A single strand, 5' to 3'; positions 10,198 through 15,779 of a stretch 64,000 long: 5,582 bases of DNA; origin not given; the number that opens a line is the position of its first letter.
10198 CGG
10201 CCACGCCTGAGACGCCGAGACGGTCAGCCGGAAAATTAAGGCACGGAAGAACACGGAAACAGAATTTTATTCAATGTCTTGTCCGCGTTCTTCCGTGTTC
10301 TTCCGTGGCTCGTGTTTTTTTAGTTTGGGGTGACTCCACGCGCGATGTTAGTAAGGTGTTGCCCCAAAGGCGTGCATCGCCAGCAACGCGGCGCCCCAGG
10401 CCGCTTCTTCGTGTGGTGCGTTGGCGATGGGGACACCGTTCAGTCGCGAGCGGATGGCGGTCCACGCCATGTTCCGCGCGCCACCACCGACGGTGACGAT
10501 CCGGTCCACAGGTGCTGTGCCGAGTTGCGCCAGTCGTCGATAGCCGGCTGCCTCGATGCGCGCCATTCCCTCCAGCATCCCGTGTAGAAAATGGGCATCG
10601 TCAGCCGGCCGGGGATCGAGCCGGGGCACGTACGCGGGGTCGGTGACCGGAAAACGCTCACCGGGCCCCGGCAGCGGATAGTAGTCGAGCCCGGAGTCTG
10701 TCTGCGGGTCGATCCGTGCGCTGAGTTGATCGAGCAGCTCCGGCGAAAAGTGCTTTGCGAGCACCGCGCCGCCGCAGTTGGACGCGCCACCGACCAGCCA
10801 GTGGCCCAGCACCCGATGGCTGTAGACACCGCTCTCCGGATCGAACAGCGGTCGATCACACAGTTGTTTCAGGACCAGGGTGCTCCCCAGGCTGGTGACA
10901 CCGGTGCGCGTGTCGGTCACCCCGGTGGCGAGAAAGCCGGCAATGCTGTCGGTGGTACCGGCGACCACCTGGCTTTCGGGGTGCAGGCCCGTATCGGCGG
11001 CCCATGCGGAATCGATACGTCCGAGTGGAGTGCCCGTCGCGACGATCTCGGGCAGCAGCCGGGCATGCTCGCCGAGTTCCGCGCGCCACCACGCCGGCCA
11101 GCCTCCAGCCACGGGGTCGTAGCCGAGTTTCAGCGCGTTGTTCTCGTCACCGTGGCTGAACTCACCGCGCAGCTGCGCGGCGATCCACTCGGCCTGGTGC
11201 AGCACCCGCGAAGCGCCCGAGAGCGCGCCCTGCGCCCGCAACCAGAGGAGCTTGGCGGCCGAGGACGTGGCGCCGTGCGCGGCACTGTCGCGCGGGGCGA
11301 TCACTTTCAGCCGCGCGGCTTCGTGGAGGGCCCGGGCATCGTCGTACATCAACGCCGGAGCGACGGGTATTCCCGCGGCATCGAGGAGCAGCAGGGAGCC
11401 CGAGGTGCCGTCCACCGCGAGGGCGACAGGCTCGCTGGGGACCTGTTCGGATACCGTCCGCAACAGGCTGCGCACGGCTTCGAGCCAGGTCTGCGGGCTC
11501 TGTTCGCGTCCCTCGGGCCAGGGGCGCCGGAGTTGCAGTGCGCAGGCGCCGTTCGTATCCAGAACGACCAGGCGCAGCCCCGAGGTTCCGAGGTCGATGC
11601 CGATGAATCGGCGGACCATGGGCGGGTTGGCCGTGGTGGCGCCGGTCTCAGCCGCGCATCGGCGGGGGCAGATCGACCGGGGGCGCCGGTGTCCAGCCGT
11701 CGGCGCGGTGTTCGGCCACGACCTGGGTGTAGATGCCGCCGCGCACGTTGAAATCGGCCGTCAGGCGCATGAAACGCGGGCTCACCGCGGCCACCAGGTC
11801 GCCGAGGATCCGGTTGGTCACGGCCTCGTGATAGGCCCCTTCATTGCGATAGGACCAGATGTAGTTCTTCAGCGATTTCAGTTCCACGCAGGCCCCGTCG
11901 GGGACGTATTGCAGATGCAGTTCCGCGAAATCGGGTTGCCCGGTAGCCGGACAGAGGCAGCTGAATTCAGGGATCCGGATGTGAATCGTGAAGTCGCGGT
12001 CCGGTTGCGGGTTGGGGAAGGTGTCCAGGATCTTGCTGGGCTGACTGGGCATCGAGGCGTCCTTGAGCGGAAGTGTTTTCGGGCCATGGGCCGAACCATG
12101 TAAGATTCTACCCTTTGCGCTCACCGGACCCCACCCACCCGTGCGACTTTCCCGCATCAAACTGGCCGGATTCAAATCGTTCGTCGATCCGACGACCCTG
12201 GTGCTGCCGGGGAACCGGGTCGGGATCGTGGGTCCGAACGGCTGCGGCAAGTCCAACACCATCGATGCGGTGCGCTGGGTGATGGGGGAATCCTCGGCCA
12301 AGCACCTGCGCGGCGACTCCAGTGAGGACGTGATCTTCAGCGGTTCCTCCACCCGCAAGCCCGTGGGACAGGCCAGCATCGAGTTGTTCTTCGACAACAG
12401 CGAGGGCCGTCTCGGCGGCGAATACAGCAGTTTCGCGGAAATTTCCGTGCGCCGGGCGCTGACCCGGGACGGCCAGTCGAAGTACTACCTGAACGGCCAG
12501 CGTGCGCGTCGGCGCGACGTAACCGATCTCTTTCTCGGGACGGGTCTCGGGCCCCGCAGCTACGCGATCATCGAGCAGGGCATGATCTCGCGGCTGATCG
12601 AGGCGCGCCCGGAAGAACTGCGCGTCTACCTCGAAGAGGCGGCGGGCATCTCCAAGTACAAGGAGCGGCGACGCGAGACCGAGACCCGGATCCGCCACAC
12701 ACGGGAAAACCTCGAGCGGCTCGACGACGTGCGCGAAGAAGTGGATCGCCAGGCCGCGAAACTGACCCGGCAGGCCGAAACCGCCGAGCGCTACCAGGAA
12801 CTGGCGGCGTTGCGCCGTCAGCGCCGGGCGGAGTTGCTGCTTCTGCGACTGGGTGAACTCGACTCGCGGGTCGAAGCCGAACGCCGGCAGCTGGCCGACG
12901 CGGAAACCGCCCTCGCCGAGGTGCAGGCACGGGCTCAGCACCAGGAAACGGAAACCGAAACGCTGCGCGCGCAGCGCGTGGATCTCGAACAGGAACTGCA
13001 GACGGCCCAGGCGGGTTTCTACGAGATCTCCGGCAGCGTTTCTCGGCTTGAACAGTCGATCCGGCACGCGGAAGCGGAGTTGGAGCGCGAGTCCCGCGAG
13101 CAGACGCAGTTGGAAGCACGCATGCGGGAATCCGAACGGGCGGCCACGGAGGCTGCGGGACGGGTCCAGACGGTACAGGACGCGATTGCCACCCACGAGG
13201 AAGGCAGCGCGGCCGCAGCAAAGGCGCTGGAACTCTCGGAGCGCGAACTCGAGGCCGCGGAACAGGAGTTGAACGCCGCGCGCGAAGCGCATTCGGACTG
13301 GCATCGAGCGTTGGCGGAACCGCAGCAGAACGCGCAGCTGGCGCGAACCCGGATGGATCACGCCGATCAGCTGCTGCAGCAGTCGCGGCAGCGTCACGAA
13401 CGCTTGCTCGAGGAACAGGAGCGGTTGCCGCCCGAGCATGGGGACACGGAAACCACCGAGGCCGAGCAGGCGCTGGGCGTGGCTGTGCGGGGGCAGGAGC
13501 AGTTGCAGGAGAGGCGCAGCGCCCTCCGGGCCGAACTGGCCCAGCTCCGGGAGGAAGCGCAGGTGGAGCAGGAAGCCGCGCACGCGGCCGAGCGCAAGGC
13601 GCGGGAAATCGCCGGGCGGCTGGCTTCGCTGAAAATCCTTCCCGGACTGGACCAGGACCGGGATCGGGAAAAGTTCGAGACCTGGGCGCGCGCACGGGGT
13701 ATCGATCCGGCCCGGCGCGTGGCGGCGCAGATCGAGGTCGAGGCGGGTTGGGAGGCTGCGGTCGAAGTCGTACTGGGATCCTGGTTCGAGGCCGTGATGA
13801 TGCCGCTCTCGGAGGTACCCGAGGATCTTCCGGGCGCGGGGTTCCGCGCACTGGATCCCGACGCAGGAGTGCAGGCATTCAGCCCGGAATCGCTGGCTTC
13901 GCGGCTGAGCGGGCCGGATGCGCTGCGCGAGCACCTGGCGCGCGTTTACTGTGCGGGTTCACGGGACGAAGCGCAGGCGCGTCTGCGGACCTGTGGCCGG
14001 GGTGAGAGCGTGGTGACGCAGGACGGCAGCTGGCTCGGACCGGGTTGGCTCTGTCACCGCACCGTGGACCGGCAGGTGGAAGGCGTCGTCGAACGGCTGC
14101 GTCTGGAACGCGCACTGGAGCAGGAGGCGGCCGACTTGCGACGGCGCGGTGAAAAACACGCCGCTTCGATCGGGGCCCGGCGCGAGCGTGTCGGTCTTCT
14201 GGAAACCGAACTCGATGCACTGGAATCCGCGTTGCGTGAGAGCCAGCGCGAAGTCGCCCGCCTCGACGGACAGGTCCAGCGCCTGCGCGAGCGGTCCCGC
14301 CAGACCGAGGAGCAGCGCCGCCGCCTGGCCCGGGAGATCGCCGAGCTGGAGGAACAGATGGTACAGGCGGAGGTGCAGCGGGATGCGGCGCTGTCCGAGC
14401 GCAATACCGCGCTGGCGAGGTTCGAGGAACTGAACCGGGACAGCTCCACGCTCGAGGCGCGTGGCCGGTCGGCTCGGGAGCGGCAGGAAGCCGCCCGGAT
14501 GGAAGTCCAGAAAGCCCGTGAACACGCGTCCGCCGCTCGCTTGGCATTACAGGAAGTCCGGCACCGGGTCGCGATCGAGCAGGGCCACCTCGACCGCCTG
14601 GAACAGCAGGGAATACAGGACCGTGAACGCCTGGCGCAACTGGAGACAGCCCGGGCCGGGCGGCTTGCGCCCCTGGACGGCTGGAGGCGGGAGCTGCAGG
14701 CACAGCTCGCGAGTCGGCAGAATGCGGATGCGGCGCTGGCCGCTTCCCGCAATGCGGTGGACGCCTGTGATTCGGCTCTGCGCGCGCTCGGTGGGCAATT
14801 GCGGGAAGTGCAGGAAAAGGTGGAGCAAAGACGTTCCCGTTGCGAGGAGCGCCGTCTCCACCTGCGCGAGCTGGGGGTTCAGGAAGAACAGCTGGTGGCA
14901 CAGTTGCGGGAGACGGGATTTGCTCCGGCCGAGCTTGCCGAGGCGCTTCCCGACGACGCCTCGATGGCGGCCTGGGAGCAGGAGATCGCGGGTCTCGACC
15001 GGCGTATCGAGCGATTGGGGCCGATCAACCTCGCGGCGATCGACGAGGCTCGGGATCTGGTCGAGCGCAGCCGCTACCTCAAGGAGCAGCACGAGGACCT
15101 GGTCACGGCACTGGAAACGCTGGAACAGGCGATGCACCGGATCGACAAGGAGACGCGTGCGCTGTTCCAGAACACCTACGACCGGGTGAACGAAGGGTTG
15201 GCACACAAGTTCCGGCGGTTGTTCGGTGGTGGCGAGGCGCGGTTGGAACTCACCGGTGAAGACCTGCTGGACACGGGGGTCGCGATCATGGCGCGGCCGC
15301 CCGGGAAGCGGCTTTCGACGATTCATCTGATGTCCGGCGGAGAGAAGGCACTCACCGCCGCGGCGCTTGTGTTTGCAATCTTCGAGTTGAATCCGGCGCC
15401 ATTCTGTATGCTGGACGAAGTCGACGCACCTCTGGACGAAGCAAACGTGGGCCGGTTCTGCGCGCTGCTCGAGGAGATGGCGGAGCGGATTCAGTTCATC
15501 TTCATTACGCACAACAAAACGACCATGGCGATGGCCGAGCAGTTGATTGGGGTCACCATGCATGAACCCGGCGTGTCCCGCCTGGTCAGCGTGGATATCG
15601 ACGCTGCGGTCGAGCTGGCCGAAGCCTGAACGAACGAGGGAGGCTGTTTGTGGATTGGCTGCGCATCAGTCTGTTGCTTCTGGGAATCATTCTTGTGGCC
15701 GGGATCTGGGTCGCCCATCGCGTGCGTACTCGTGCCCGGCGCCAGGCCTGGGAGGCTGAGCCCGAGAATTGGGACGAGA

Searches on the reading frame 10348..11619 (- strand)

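Call 73: search_protein_families(library=pfam, proteins=[window:10348-11619:-], max_evalue=0.00001)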
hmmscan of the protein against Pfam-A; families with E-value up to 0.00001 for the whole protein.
window:10348-11619:- (423 aa): 2 families
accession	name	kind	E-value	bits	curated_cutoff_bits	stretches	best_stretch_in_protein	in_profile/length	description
PF00370.27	FGGY_N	-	3.2e-16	60.1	28.8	1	6-230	3-244/245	FGGY family of carbohydrate kinases, N-terminal domain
PF02782.22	FGGY_C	-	1e-14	55.2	27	1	268-417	32-197/198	FGGY family of carbohydrate kinases, C-terminal domain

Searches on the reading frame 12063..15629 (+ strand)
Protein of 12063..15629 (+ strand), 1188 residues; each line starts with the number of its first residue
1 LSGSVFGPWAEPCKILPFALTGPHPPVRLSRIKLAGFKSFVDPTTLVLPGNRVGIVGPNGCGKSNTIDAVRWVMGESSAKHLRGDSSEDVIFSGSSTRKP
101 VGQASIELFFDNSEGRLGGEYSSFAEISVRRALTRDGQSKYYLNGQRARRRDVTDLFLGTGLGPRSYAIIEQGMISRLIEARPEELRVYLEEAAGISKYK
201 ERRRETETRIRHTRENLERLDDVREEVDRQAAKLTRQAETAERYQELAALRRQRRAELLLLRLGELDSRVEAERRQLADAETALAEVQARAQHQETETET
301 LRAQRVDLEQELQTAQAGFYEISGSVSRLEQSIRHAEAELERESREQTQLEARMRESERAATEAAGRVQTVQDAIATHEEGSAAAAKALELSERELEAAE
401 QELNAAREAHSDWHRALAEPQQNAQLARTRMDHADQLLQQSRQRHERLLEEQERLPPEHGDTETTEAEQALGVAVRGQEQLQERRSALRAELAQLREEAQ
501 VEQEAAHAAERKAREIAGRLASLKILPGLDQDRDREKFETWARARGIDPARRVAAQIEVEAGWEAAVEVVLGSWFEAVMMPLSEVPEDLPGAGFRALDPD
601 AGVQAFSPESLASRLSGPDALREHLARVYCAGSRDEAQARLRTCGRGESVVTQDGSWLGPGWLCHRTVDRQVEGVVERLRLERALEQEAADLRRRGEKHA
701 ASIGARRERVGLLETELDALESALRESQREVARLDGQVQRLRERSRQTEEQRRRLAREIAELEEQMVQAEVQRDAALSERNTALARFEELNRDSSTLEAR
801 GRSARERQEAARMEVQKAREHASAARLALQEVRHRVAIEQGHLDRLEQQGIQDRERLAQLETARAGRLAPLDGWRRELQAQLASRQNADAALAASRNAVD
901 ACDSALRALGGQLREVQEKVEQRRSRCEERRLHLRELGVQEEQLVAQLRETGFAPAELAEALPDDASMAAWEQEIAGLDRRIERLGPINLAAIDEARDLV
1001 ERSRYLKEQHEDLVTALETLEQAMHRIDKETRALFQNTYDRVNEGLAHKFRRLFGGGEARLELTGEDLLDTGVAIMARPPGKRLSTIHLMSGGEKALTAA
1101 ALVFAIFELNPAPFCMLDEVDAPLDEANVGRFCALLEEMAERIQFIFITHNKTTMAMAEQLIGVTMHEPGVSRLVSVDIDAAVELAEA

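Call 73: search_protein_families(library=pfam, proteins=[window:12063-15629:+], max_evalue=0.00001)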
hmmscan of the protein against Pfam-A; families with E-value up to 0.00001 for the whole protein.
window:12063-15629:+ (1188 aa): 3 families
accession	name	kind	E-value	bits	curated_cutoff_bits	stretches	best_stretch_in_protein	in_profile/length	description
PF02463.25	SMC_N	-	4e-63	213.2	40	1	29-1172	2-219/220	RecF/RecN/SMC N terminal domain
PF13304.12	AAA_21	-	6.8e-12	46.5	27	1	54-168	3-126/304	AAA domain, putative AbiEii toxin, Type IV TA system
PF13476.12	AAA_23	-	3.5e-07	31.5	27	1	31-250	1-196/201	AAA domain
